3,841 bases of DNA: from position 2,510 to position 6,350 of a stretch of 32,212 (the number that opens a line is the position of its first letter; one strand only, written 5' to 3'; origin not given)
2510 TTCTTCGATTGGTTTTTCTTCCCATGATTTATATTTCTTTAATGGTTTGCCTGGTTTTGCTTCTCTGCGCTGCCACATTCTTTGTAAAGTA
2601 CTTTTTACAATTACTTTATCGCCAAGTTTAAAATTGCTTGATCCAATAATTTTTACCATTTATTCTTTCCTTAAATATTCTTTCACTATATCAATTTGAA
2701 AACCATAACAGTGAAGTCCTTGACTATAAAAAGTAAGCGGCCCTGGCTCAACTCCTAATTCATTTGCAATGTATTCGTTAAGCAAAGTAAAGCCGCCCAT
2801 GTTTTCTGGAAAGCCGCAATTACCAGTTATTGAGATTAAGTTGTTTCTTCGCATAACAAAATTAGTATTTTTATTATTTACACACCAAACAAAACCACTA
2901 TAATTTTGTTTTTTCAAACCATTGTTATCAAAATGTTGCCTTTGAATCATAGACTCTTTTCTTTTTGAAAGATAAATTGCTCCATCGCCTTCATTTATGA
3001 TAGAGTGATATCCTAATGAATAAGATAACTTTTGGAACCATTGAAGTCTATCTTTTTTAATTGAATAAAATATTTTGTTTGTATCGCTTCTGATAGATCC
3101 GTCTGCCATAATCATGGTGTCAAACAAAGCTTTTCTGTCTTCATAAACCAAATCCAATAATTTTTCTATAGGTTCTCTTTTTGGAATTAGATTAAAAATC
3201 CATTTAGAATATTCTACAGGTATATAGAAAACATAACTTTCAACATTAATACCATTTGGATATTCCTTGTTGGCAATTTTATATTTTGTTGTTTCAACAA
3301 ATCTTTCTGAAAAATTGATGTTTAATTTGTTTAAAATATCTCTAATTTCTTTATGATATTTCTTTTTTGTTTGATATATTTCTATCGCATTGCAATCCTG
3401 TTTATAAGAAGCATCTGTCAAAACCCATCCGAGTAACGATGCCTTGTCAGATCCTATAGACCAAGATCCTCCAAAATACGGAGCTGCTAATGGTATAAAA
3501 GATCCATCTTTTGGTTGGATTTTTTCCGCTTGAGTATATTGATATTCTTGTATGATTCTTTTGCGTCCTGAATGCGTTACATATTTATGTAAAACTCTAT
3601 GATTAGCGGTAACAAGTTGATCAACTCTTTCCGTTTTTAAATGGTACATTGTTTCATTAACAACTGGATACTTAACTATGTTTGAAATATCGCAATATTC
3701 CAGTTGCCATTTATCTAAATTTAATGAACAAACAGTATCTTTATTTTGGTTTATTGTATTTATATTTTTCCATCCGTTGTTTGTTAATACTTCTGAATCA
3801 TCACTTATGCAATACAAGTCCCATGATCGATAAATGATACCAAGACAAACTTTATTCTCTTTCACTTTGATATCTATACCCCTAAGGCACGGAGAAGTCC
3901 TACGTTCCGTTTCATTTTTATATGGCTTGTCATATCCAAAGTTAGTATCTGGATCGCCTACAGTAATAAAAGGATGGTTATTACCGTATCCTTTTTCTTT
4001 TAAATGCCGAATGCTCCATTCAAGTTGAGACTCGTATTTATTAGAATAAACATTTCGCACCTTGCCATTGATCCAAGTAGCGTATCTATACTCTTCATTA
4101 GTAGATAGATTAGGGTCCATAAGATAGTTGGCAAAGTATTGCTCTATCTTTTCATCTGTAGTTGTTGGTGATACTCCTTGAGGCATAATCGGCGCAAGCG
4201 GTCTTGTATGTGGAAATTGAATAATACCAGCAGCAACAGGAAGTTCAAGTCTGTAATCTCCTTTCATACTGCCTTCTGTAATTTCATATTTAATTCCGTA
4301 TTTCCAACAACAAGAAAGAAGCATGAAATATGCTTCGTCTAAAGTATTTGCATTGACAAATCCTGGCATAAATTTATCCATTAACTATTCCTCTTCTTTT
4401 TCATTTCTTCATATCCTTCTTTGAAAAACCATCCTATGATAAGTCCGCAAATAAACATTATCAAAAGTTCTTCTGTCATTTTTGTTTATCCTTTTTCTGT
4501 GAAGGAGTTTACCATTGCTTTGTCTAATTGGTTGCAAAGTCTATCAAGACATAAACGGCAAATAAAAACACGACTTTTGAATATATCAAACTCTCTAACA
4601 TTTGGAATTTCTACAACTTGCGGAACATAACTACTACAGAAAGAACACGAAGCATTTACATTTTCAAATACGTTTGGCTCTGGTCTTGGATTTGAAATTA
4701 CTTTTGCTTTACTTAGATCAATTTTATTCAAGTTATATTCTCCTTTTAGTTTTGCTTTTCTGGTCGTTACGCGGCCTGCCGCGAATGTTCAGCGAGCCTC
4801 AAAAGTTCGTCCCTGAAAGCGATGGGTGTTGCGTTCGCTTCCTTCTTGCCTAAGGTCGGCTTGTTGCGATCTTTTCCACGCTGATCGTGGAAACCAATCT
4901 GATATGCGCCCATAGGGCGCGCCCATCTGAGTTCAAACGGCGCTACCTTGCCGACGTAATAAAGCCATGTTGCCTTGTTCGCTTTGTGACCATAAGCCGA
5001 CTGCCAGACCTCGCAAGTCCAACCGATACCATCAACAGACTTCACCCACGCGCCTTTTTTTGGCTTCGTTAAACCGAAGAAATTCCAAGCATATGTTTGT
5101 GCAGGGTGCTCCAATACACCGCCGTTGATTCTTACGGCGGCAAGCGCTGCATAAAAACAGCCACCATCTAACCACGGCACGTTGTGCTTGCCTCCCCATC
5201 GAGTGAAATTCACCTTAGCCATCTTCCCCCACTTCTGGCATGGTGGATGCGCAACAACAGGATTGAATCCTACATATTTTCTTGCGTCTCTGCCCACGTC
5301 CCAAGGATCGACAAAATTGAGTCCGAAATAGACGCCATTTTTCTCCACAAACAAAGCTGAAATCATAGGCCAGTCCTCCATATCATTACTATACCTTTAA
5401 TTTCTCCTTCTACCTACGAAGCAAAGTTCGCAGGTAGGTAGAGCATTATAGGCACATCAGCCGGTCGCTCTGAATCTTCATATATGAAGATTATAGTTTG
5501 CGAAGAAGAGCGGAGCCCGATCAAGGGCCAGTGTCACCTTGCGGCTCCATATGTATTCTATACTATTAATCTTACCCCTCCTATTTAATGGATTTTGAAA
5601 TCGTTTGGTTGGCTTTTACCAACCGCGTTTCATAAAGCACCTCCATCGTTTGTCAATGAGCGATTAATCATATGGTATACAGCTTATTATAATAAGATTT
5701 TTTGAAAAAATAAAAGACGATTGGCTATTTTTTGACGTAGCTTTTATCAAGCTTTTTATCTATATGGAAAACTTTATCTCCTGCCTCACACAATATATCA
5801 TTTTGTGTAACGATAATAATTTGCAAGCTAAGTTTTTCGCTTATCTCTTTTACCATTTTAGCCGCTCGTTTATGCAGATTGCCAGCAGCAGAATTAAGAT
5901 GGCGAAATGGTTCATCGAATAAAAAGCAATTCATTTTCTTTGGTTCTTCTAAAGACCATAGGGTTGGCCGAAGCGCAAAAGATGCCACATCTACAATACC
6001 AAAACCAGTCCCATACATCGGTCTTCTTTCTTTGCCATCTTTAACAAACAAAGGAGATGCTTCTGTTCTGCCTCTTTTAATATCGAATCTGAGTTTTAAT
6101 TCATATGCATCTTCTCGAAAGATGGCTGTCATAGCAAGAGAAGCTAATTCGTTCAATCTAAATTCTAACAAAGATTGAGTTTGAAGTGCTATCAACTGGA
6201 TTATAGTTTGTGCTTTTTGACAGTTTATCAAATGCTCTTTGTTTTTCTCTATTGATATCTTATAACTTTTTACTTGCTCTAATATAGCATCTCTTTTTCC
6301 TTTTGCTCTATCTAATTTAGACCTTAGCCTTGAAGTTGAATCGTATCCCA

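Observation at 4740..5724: GC-rich island with a SAM-motif-less C5-MTase-like ORF and a ~300-nt structured leader, apparently inserted between a phage promoter and its gene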

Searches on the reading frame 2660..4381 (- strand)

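Call 34: search_protein_families(library=ncbifam, proteins=[window:2660-4381:-], max_evalue=1)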
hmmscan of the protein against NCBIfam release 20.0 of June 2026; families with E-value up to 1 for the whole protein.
window:2660-4381:- (573 aa): 2 families
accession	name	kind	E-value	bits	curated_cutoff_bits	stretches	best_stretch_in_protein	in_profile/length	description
TIGR03283.1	thy_syn_methano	equivalog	6.3e-12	45.4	174.55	2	60-190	46-156/201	thymidylate synthase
TIGR01445.1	intein_Nterm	domain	0.055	14.5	24.5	1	191-264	1-82/83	intein N-terminal splicing region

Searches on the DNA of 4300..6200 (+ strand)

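Call 6: search_rna_families(source=window, start=4300, end=6200, threshold=evalue, max_evalue=10, show_alignments=3)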
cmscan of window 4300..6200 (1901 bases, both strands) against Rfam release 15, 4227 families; matches with E-value up to 10: 2.
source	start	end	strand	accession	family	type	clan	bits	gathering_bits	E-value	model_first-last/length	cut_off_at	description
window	4506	4592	+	RF01827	SAR11_0636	Gene; sRNA;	-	19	67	9.4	1-90/90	no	SAR11_0636 sRNA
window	5339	5455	+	RF02706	TeloSII_ncR30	Gene; sRNA;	-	14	86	2.9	1-226/226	no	TeloSII non coding RNA 30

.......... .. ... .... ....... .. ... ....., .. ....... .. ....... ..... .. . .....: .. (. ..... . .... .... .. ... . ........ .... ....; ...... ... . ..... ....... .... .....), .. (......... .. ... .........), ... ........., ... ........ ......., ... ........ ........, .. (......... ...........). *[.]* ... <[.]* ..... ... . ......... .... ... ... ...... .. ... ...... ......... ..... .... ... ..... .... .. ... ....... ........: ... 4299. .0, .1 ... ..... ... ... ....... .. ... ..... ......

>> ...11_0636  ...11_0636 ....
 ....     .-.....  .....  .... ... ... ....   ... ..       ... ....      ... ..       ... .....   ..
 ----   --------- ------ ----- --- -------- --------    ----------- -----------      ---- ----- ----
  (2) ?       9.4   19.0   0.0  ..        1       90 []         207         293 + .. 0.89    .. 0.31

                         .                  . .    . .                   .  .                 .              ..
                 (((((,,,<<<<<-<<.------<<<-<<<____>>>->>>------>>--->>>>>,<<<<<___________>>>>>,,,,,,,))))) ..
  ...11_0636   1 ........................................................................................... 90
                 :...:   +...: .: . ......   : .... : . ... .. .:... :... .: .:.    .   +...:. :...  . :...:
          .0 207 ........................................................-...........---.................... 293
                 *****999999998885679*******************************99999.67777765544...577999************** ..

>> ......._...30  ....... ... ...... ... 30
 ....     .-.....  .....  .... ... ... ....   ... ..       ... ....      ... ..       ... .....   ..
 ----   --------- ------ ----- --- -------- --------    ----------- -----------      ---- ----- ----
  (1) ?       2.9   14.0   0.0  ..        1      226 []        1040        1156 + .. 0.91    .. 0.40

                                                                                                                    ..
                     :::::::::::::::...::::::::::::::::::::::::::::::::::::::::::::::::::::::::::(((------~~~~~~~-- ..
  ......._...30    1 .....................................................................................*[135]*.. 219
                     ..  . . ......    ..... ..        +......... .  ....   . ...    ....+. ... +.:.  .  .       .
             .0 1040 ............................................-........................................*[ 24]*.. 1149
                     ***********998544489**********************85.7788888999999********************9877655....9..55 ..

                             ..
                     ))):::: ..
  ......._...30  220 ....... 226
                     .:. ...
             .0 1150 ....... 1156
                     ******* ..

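Call 7: search_dna_similar(query=window:4300-6200:+, collection=phages, mode=distant, max_rows=30)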
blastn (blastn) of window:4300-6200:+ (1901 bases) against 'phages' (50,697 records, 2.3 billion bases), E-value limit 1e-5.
Records with a match: 2; places in all: 2; records where one place covers at least 80% of the query: 0.
Best place of each record, by identity: 60-80% 2.
By first word of the organism name: Pseudomonas 2.
By host as written in the record: Pseudomonas aeruginosa UVA4 2.
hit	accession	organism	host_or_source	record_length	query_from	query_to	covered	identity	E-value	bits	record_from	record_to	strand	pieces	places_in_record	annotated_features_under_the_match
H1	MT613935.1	Pseudomonas phage Persinger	Pseudomonas aeruginosa UVA4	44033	927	1039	6%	73.5%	4e-9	70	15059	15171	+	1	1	none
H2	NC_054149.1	Pseudomonas phage Persinger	Pseudomonas aeruginosa UVA4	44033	927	1039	6%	73.5%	4e-9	70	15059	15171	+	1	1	none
